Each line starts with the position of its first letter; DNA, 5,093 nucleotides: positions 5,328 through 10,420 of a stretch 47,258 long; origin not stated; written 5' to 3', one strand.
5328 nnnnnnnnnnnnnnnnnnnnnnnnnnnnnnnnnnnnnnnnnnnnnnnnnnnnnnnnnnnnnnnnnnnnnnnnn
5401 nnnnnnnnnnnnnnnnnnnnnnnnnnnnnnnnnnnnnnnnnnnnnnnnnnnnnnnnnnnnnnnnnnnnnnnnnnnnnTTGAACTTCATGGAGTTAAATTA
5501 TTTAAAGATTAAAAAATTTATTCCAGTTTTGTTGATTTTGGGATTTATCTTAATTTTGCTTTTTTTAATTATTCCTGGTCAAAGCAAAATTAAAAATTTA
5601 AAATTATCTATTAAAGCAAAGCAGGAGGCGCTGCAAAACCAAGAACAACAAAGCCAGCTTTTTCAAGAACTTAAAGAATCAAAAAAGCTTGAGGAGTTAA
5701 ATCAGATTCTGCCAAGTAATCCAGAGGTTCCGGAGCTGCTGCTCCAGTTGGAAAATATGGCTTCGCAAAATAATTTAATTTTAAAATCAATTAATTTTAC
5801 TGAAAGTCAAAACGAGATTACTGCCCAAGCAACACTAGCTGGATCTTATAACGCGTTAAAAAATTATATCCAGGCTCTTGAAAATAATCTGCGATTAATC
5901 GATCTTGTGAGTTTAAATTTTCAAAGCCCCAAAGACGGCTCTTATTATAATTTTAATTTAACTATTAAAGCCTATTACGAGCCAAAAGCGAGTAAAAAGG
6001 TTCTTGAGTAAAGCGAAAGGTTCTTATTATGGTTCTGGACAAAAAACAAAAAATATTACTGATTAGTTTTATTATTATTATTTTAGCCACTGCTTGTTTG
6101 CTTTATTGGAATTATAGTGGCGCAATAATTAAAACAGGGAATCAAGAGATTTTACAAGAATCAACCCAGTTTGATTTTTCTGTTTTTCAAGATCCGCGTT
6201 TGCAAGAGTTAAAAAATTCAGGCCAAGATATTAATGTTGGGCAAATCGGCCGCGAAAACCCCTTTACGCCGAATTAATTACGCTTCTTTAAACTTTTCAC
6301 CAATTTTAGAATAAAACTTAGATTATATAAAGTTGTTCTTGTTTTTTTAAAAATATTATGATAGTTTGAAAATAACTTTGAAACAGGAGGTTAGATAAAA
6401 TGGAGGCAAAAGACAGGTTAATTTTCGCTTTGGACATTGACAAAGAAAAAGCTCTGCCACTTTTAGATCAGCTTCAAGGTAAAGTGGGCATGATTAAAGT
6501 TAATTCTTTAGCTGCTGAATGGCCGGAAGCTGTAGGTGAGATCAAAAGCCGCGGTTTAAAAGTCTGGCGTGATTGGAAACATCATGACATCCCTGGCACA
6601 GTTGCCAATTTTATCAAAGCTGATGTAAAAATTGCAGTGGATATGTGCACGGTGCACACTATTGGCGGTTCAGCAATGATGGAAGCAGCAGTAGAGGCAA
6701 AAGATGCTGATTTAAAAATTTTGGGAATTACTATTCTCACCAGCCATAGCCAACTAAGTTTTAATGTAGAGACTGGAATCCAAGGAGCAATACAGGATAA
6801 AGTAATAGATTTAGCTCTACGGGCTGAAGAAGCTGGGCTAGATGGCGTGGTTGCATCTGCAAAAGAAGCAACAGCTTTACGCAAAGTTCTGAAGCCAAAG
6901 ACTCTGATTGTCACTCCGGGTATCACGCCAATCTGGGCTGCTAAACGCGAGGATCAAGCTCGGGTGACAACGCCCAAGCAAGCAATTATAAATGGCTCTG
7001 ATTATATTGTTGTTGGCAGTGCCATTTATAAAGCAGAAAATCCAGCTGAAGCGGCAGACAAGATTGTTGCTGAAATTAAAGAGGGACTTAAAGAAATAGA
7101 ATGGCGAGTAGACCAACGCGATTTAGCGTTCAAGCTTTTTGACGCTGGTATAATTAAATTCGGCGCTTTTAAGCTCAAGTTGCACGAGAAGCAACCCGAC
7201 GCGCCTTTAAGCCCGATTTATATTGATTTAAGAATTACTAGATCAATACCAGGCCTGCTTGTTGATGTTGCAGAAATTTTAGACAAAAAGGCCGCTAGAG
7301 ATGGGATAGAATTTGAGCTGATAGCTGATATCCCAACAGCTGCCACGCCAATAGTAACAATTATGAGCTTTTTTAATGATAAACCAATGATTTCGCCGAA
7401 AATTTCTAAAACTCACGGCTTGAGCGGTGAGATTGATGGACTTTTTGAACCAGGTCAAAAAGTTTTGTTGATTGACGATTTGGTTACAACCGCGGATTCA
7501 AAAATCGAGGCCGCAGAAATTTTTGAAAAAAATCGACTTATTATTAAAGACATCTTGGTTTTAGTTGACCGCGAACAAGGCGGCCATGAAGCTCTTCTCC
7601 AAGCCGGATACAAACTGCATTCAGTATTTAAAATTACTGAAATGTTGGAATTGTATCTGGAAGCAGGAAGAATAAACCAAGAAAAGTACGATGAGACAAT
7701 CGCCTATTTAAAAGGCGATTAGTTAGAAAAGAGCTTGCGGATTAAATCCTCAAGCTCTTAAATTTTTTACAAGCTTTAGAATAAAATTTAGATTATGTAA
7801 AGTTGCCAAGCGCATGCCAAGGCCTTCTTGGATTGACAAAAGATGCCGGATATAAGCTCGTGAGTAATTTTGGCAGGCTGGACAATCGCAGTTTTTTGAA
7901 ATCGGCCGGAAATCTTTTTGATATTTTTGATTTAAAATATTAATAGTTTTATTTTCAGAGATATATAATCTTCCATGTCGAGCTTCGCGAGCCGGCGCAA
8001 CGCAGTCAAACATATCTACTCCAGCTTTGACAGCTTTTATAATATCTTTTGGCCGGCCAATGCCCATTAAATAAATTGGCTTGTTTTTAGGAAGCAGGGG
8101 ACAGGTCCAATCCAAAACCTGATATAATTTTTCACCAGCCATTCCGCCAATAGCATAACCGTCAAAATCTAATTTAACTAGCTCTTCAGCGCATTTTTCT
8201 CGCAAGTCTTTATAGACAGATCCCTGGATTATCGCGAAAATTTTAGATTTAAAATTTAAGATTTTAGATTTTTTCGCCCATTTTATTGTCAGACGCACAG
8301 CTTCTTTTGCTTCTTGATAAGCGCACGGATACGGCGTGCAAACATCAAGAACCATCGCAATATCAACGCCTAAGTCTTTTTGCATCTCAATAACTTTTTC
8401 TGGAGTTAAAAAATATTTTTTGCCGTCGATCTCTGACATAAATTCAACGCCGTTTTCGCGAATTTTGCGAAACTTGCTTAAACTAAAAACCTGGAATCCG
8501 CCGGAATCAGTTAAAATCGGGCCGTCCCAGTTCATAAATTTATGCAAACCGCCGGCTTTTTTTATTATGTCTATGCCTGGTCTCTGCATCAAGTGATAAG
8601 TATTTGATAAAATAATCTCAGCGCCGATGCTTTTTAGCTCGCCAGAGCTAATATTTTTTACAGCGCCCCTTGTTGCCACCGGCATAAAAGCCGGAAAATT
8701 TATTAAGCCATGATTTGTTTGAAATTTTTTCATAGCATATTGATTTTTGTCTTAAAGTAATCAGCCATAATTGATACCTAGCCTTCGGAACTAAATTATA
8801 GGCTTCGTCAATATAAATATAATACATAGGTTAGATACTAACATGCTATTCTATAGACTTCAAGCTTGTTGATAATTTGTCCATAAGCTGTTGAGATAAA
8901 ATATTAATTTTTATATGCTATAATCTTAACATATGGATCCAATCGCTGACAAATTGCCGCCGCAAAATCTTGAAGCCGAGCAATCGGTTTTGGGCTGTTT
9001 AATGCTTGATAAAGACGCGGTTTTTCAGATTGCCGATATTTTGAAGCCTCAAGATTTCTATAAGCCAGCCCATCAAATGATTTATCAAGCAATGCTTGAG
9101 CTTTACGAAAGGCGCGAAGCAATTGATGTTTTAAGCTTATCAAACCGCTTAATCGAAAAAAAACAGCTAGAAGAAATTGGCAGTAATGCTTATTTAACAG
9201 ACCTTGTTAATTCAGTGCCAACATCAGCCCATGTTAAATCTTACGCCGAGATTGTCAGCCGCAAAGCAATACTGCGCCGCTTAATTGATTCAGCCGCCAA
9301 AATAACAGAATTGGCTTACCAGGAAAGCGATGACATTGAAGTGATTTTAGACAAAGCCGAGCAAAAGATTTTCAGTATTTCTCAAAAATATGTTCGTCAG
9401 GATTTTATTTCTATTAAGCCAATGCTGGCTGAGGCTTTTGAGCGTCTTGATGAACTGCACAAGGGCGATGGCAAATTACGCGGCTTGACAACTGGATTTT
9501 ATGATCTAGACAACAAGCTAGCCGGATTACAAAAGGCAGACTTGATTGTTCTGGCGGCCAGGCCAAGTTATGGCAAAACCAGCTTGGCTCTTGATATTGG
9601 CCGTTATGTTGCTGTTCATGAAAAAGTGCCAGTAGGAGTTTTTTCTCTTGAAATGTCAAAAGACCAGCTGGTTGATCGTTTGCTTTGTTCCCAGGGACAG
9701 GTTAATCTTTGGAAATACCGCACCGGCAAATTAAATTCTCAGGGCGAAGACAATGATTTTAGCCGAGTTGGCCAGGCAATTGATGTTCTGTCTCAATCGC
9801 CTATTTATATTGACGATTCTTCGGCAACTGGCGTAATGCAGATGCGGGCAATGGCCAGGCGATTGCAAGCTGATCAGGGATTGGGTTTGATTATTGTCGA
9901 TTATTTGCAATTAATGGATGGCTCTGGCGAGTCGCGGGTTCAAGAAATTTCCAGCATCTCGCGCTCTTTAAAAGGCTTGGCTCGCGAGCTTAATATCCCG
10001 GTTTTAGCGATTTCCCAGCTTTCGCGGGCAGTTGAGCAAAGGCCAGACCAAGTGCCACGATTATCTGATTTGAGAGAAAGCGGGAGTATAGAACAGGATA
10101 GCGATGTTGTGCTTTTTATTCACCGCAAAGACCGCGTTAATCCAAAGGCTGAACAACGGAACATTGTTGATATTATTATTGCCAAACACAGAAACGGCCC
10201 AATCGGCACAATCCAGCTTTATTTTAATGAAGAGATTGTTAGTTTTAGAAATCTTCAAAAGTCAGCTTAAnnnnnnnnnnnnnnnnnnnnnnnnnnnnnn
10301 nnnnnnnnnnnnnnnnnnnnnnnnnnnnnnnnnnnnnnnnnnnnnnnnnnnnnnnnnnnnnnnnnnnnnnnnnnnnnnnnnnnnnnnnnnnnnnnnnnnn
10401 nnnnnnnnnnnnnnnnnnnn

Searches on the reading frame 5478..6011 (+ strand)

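Call 84: search_protein_families(library=pfam, proteins=[window:5478-6011:+], max_evalue=0.00001)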
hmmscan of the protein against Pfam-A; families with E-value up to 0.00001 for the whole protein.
window:5478-6011:+ (177 aa): 1 family
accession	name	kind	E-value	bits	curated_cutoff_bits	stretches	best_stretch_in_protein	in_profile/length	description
PF04350.18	PilO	-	2.2e-08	34.8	22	1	35-166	5-141/145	Pilus assembly protein, PilO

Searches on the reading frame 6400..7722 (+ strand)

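Call 84: search_protein_families(library=pfam, proteins=[window:6400-7722:+], max_evalue=0.00001)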
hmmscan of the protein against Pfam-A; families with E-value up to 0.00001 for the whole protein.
window:6400-7722:+ (440 aa): 1 family
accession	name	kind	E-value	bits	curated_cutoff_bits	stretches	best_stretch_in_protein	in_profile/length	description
PF00215.30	OMPdecase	-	1.3e-44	153.1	27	1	6-222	2-221/221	Orotidine 5'-phosphate decarboxylase / HUMPS family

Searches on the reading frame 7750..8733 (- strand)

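Call 84: search_protein_families(library=pfam, proteins=[window:7750-8733:-], max_evalue=0.00001)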
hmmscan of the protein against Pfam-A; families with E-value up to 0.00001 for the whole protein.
window:7750-8733:- (327 aa): 1 family
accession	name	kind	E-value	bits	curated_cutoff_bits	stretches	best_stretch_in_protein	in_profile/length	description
PF01702.25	TGT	-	6e-138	460.2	26.3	1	3-326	7-336/357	Queuine tRNA-ribosyltransferase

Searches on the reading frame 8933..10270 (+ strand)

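Call 84: search_protein_families(library=pfam, proteins=[window:8933-10270:+], max_evalue=0.00001)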
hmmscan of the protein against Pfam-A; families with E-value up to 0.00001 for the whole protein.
window:8933-10270:+ (445 aa): 3 families
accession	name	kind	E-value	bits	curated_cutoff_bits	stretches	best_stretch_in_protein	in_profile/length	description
PF03796.21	DnaB_C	-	9.9e-100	333.6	27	1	184-440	1-255/255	DnaB-like helicase C terminal domain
PF00772.26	DnaB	-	1.9e-37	127.9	23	1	9-109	2-102/103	DnaB-like helicase N terminal domain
PF13481.12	AAA_25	-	3.6e-13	50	27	1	200-363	31-190/195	AAA domain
